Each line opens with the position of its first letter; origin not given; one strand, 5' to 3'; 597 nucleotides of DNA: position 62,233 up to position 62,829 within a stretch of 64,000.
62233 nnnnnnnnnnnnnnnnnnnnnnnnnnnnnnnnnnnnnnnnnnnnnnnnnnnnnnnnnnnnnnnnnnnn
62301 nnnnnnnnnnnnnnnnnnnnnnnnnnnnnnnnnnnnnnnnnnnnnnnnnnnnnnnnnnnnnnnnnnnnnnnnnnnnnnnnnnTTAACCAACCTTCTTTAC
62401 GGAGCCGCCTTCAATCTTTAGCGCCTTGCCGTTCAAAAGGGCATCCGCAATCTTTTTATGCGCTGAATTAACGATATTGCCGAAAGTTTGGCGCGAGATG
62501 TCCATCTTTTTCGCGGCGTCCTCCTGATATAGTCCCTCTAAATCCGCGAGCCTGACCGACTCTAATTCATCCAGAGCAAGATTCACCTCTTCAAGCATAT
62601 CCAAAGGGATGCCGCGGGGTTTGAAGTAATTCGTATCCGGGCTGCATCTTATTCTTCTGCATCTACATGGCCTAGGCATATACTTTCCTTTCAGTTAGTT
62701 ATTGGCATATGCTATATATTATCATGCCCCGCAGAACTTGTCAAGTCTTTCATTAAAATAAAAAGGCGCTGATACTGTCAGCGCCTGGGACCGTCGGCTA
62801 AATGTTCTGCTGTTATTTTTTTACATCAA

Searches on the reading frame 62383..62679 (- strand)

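Call 8: search_protein_families(library=pfam, proteins=[window:62383-62679:-])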
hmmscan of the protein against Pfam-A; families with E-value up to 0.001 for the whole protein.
window:62383-62679:- (98 aa): 1 family
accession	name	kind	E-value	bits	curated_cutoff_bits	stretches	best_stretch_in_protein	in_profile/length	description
PF02001.22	DUF134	-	1.7e-24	86.6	27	1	3-95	6-96/98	Protein of unknown function DUF134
